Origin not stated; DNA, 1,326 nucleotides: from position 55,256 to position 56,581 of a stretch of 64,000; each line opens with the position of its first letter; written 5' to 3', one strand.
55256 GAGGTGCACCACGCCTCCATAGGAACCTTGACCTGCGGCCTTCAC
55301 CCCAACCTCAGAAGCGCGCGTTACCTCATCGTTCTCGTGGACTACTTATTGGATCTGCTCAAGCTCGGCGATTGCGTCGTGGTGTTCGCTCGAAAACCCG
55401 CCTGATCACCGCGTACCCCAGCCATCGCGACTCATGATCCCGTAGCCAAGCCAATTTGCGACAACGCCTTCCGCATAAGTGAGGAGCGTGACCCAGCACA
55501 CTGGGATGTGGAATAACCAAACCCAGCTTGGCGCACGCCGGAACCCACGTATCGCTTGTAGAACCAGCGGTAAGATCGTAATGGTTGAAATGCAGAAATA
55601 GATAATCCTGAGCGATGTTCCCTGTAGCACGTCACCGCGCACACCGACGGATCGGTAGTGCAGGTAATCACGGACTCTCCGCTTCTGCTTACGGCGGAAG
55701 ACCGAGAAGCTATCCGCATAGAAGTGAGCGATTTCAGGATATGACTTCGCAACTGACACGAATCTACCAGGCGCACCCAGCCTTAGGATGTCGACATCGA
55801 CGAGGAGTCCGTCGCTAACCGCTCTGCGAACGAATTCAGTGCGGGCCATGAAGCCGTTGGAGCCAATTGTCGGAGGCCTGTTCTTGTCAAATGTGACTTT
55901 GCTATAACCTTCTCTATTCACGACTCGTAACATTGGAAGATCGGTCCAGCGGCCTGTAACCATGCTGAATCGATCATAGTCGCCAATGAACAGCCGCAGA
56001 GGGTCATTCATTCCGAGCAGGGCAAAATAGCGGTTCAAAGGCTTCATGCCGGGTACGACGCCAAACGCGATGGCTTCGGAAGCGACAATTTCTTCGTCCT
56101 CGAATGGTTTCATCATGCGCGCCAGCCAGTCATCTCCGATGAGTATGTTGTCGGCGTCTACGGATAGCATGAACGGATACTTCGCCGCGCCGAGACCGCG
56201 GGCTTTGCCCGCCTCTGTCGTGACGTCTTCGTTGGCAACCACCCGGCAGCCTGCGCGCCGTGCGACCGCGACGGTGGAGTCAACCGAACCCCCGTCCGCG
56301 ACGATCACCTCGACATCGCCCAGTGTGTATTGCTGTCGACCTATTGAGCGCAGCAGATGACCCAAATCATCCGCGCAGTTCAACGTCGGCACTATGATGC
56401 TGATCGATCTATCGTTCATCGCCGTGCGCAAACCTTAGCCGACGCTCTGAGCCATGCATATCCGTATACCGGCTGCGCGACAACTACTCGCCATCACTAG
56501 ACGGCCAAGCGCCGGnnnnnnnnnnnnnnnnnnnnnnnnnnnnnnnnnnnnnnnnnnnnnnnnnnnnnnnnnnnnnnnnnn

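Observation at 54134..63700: Lower-GC island encoding an Arn-like 4-amino-pentose pathway (ArnA-CT-like, ArnB-like, ArnC-like, ArnT-like) plus GNAT, Zn-ribbon methyltransferase and a second GT2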

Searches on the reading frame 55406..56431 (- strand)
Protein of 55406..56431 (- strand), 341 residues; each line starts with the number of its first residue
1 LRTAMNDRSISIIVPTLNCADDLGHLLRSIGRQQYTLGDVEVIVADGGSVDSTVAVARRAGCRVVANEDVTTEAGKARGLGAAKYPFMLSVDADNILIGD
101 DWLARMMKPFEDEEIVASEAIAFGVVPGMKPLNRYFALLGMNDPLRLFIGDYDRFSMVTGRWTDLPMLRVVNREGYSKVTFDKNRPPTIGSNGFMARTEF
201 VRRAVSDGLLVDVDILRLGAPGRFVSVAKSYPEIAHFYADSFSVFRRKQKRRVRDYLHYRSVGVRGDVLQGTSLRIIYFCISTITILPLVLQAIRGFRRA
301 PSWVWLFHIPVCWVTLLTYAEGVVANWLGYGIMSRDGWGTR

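Call 4: search_protein_families(library=pfam, proteins=[window:55406-56431:-], max_evalue=0.01)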
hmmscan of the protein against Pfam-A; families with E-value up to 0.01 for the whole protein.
window:55406-56431:- (341 aa): 2 families
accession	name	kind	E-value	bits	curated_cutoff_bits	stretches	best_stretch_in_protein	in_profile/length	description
PF00535.33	Glycos_transf_2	-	1.7e-16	61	23.3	1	11-117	1-112/168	Glycosyl transferase family 2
PF13641.12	Glyco_tranf_2_3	-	2.8e-06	27.9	27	1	10-114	3-115/230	Glycosyltransferase like family 2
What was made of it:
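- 55406..56431 (-): GT2a: membrane-anchored family-2 glycosyltransferase, candidate polyprenyl-phosphate sugar synthase; low GC. Pfam Glycos_transf_2 (call 4).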

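Call 5: search_protein_families(library=ncbifam, proteins=[window:55406-56431:-], max_evalue=0.01)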
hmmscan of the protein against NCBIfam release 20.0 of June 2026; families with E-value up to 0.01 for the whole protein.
window:55406-56431:- (341 aa): 14 families
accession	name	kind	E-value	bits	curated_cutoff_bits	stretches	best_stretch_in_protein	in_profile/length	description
TIGR04283.1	glyco_like_mftF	equivalog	1e-11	44.8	182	1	10-113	1-100/221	TIGR04283 family arsenosugar biosynthesis glycosyltransferase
NF010496.0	PRK13915.1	equivalog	3.1e-11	42.9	262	1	4-89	27-113/307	glucosyl-3-phosphoglycerate synthase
NF041875.1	EPS_EpsD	equivalog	2.1e-10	40.5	370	1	10-110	1-104/325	exopolysaccharide biosynthesis glycosyltransferase EpsD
TIGR03965.1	mycofact_glyco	equivalog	2.7e-08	33.1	280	1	7-120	73-189/467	mycofactocin biosynthesis glycosyltransferase MftF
TIGR04182.1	glyco_TIGR04182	equivalog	4.9e-08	32.7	325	1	10-111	2-98/293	S-layer glycoprotein N-glycosyltransferase AglJ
TIGR03111.1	glyc2_xrt_Gpos1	hypoth_equivalog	9e-08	31.3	363.95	1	9-117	50-163/439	TIGR03111 family XrtG-associated glycosyltransferase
TIGR03937.1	PgaC_IcaA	equivalog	1.9e-06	27.1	422.3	1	8-116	45-156/407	poly-beta-1,6-N-acetyl-D-glucosamine synthase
NF007482.0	PRK10073.1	equivalog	3.1e-06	26.4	423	1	7-98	5-99/334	glycosyltransferase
TIGR03469.1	HpnB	hypoth_equivalog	1e-05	24.8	379.25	1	9-72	45-107/386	hopene-associated glycosyltransferase HpnB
NF045692.1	OglycostaseCruG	equivalog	4e-05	22.7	600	1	9-59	42-90/386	2'-O-glycosyltransferase CruG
NF041391.1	DPhHxTase_Halo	equivalog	4.8e-05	22.4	375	1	16-99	3-83/213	dolichyl-phosphate hexose transferase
NF047683.1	TeichurnBiosyTuaG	equivalog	0.0033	17.1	400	1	7-96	5-98/252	teichuronic acid biosynthesis protein TuaG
NF050050.1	ProtGlycPglI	equivalog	0.0033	16.9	500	1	9-98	3-97/306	GalNAc(5)-diNAcBac-PP-undecaprenol beta-1,3-glucosyltransferase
NF053739.1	GlytfEpsEBac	equivalog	0.0035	16.4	450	1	10-60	3-51/265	glycosyltransferase EpsE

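Call 32: search_solved_structures(query=window:55406-56431:-, max_evalue=0.1)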
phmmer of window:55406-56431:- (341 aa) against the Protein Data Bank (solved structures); distinct sequences matched with E-value up to 0.1: 17.
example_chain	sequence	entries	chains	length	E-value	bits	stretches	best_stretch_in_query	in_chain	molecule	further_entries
2z87_A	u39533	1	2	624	9.2e-07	31.6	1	9-95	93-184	Chondroitin synthase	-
2z86_A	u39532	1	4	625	9.2e-07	31.6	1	9-95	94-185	Chondroitin synthase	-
3ckj_A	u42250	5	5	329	1.1e-05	28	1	4-100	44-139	Putative uncharacterized protein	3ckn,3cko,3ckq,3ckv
7pdo_A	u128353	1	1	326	3.2e-05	26.5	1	4-100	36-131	Glucosyl-3-phosphoglycerate synthase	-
7p5l_A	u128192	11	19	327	3.2e-05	26.5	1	4-100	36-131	Glucosyl-3-phosphoglycerate synthase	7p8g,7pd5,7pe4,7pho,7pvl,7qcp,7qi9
6p61_A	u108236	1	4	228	0.00023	23.7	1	9-104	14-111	Glycosyltransferase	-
4y6n_A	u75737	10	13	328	0.00027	23.5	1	4-101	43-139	Glucosyl-3-phosphoglycerate synthase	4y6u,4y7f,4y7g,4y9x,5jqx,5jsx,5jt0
3e25_A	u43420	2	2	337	0.00029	23.4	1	4-100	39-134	Putative uncharacterized protein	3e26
4ddz_A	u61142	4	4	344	0.00029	23.4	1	4-100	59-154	GLUCOSYL-3-PHOSPHOGLYCERATE SYNTHASE (GpgS) | Glucosyl-3-phosphoglycerate synthase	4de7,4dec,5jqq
5tze_C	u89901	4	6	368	0.00063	22.3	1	10-97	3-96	Glycosyl transferase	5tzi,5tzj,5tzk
5tz8_A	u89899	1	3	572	0.0013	21.2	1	10-97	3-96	Glycosyl transferase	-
6yv7_B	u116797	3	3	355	0.0023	20.5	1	10-118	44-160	Glycosyl transferase, family 2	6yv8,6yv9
6yv7_A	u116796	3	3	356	0.0023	20.5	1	10-118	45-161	Glycosyl transferase, family 2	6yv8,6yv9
3f1y_A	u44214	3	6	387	0.0044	19.5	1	9-98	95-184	Mannosyl-3-phosphoglycerate synthase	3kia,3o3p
9omm_A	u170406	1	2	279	0.0063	19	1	9-59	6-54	Glycosyltransferase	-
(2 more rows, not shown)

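Call 34: find_homologous_proteins(query=window:55406-56431:-, max_evalue=0.00001)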
Query window:55406-56431:- (341 aa): 167 proteins with E <= 0.00001 among 4810 candidates; the best 120 are listed.
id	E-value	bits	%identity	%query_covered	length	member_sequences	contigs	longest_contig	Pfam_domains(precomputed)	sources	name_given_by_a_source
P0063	1.2e-225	766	100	99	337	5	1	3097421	PF13641.13,PF00535.33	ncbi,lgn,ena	-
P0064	7.3e-203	691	90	99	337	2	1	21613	PF13641.13,PF00535.33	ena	-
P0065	2.0e-84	302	46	98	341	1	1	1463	PF13641.13,PF00535.33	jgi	-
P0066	5.1e-84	301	47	98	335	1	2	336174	PF13641.13,PF00535.33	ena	-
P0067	2.2e-82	295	46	97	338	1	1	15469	PF13641.13,PF00535.33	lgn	-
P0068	2.9e-81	291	45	99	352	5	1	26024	PF13641.13,PF00535.33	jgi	-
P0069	1.4e-80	289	46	97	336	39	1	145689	PF13641.13,PF00535.33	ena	-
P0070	4.9e-80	287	45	98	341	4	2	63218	PF13641.13,PF00535.33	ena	-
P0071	2.6e-79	285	43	98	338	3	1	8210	PF13641.13,PF00535.33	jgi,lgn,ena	-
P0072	4.0e-79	284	45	98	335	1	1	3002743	PF13641.13,PF00535.33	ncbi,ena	-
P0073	5.1e-79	284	44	96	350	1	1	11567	PF13641.13,PF00535.33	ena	-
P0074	2.4e-78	282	46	97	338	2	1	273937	PF13641.13,PF00535.33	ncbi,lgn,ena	-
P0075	3.1e-78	281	44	97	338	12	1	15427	PF13641.13,PF00535.33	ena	-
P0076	1.6e-77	279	45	97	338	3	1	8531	PF13641.13,PF00535.33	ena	-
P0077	3.4e-77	278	43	96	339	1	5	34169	PF13641.13,PF00535.33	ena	-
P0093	6.5e-73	264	40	97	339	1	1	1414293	PF10111.15,PF13641.13,PF00535.33,PF13704.14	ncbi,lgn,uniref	ncbi:glycosyltransferase family 2 protein [Methanocaldococcus indicus]|uniref:glycosyltransferase fa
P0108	2.0e-70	256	42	98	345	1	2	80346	PF13641.13,PF00535.33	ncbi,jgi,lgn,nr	ncbi:MAG: glycosyltransferase family 2 protein [Lentisphaerae bacterium]|nr:glycosyltransferase fami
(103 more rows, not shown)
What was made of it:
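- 55406..56431 (-): The nearest relative outside the 90%-identical close relative (P0064) is 47% identical (call 34).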

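Call 43: predict_structure(alignment_id=A2)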
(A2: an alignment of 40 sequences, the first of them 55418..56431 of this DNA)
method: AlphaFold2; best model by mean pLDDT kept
length: 338 residues; sequences in the alignment: 40
mean_pLDDT: 92.9   pTM: 0.91
mean pLDDT of the five models: 92.9, 92.8, 92.6, 92.0, 91.2
residues with pLDDT >= 90: 274; 70-90: 48; 50-70: 15; < 50: 1
segments of 3 or more residues with pLDDT < 50: none
pLDDT, mean of each block of 10 residues (from residue 1): 73 97 98 96 98 98 95 94 98 97 98 96 96 98 94 94 92 96 86 94 92 89 94 96 96 87 74 93 98 98 98 98 88 63
secondary structure, 60 per line:
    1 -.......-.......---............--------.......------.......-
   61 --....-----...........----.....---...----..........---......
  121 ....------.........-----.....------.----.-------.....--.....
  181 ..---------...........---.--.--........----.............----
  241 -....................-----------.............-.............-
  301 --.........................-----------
elements in order: H2-8 E10-16 H20-31 E40-46 H53-59 E63-66 H72-82 E87-91 E95-97 H102-111 E115-124 H131-139 H145-149 E169-173 E176-182 E192-197 H198-202 H212-219 E224-236 H242-261 H273-285 H287-299 H303-327
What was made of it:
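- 55406..56431 (-): AF2 pLDDT is 92.9, with C-terminal helices 242-327 (call 43).
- Checked: GT2a, 55406-56431 (-), with a hydrophobic C-terminal helical bundle (AF2 helices 273-327, call 43).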

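Call 45: fold_search(model_id=the predicted structure, library=pdb)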
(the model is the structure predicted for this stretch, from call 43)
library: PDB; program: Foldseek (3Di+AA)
matches with E <= 10: 1246; with E <= 0.001: 295
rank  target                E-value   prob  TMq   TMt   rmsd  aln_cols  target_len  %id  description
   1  9omn_B                7.6e-10  1.00  0.45  0.54  11.8       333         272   14  WrtF fucosyltransferase - GDP-2-deoxy-2-fluoro-beta-L-fucose (released 2025-10-29)
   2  9omm_A                1.0e-09  1.00  0.45  0.58  10.5       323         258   15  WrtF fucosyltransferase - tetrasaccharide product (released 2025-10-29)
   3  6yv7_B                1.1e-09  1.00  0.53  0.53   7.4       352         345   14  Mannosyltransferase PcManGT from Pyrobaculum calidifontis (released 2020-07-22)
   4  9omm_B                1.4e-09  1.00  0.45  0.55  11.3       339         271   15  WrtF fucosyltransferase - tetrasaccharide product (released 2025-10-29)
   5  9omh_B                1.5e-09  1.00  0.44  0.55  11.6       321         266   15  WrtF fucosyltransferase - Apo (released 2025-10-29)
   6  9omh_A                1.8e-09  1.00  0.44  0.54  11.6       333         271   14  WrtF fucosyltransferase - Apo (released 2025-10-29)
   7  9oml_B                2.2e-09  1.00  0.44  0.53  11.5       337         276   15  WrtF fucosyltransferase - acetylated trisaccharide acceptor (released 2025-10-29)
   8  9b8v_E                2.5e-09  1.00  0.55  0.25   8.1       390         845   12  AlphaFold2 informed cryo-EM model of the E. coli cellulose synthase BcsAG3B6 complex (released 2025-02-19)
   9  5hea_A                2.6e-09  1.00  0.47  0.56  10.0       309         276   14  CgT structure in hexamer (released 2016-08-31)
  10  9omh_D                2.8e-09  1.00  0.44  0.54  11.6       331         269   14  WrtF fucosyltransferase - Apo (released 2025-10-29)
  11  9omn_A                2.9e-09  1.00  0.44  0.57  10.6       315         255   15  WrtF fucosyltransferase - GDP-2-deoxy-2-fluoro-beta-L-fucose (released 2025-10-29)
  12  9omi_B                3.3e-09  1.00  0.44  0.57  10.7       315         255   15  WrtF fucosyltransferase - GDP (released 2025-10-29)
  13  9omk_B                4.2e-09  1.00  0.44  0.57  10.7       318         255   15  WrtF fucosyltransferase - trisaccharide acceptor (released 2025-10-29)
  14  9omi_A                4.7e-09  1.00  0.44  0.55  11.5       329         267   16  WrtF fucosyltransferase - GDP (released 2025-10-29)
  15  9omj_A                4.7e-09  1.00  0.44  0.55  11.6       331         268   15  WrtF fucosyltransferase - GDP-beta-L-fucose (released 2025-10-29)
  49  6yv7_A                6.7e-08  1.00  0.50  0.49   7.1       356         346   14  Mannosyltransferase PcManGT from Pyrobaculum calidifontis (released 2020-07-22)
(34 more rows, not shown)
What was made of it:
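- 55406..56431 (-): The best full-length structural match is PcManGT 6yv7 (TM 0.53); ArnC ranks 36th (call 45).
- On Arn pathway: Foldseek ranks ArnC 36th, TM 0.40 (call 45).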

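Call 69: find_encoding_contigs(protein=P0072, flank=8000, max_places=1)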
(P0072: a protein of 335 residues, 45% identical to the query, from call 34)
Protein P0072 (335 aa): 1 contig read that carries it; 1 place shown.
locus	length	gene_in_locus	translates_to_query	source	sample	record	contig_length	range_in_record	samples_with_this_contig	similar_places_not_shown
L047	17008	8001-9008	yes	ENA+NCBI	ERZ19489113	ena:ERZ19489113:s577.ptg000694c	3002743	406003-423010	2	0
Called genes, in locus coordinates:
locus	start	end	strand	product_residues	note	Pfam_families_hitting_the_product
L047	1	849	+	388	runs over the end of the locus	-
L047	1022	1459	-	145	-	-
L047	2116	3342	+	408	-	PF13439:Glyco_transf_4, PF20706:GT4-conflict, PF00534:Glycos_transf_1, PF13692:Glyco_trans_1_4, PF13524:Glyco_trans_1_2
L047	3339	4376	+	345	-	PF00535:Glycos_transf_2, PF13641:Glyco_tranf_2_3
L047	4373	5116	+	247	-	PF13489:Methyltransf_23 (weak), PF08241:Methyltransf_11, PF08242:Methyltransf_12 (faint), PF13649:Methyltransf_25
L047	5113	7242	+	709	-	-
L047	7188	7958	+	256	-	-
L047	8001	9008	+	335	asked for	PF00535:Glycos_transf_2, PF13641:Glyco_tranf_2_3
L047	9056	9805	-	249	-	-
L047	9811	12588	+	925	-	-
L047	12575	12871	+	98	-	-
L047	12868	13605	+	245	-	PF04616:Glyco_hydro_43 (faint)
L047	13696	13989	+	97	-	PF08734:GYD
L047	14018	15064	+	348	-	PF01370:Epimerase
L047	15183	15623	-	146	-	PF11255:DUF3054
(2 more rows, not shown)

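Call 70: find_encoding_contigs(protein=P0093, flank=8000, max_places=1)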
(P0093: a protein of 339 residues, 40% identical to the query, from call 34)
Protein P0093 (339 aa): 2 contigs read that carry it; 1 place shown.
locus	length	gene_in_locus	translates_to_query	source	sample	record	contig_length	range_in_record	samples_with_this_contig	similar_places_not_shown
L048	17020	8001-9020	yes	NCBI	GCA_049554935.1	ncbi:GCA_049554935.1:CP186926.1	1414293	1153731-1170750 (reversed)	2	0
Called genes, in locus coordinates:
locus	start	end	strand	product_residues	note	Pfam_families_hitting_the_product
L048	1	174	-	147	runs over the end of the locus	PF18765:Polbeta, PF01909:NTP_transf_2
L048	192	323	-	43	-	-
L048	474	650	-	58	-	-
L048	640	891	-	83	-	-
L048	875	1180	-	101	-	-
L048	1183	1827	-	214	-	PF13610:DDE_Tnp_IS240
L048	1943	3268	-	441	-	PF03721:UDPG_MGDP_dh_N, PF00984:UDPG_MGDP_dh, PF03720:UDPG_MGDP_dh_C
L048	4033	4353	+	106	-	-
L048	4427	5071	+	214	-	PF13610:DDE_Tnp_IS240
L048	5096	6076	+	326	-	PF00535:Glycos_transf_2, PF10111:Glyco_tranf_2_2 (faint), PF13641:Glyco_tranf_2_3, PF13632:Glyco_trans_2_3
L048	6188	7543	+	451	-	PF02310:B12-binding, PF04055:Radical_SAM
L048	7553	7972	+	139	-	-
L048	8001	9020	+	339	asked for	PF00535:Glycos_transf_2, PF10111:Glyco_tranf_2_2 (weak), PF13641:Glyco_tranf_2_3, PF13704:Glyco_tranf_2_4 (faint)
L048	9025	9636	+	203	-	PF01209:Ubie_methyltran (faint), PF13489:Methyltransf_23, PF08241:Methyltransf_11, PF08242:Methyltransf_12 (weak), PF13649:Methyltransf_25, PF13847:Methyltransf_31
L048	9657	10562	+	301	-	PF00535:Glycos_transf_2, PF10111:Glyco_tranf_2_2, PF13506:Glyco_transf_21, PF13641:Glyco_tranf_2_3, PF13632:Glyco_trans_2_3 (weak)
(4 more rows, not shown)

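Call 71: find_encoding_contigs(protein=P0108, flank=8000, max_places=1)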
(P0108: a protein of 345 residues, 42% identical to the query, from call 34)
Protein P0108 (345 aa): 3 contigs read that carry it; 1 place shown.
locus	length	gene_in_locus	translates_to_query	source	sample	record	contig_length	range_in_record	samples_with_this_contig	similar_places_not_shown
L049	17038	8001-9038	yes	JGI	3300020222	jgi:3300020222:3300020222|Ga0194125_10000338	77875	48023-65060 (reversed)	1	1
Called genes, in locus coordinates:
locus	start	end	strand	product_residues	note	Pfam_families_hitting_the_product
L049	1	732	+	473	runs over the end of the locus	PF01171:ATP_bind_3, PF11734:TilS_C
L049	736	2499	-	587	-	-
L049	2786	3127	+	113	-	-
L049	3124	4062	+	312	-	PF00571:CBS, PF13581:HATPase_c_2, PF02518:HATPase_c (weak)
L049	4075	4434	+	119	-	-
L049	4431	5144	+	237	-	PF02811:PHP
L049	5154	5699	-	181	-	-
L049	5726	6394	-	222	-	PF01210:NAD_Gly3P_dh_N (weak), PF02254:TrkA_N, PF02558:ApbA (weak), PF02737:3HCDH_N (weak), PF03435:Sacchrp_dh_NADP (weak), PF03807:F420_oxidored (weak), PF13460:NAD_binding_10 (weak), PF02080:TrkA_C, +2 more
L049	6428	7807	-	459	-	PF02386:TrkH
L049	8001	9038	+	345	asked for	PF00535:Glycos_transf_2, PF13641:Glyco_tranf_2_3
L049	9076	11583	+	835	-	-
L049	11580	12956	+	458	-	-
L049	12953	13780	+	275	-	PF05050:Methyltransf_21 (weak)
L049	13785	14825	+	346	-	PF00852:Glyco_transf_10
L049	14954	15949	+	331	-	PF00535:Glycos_transf_2, PF13641:Glyco_tranf_2_3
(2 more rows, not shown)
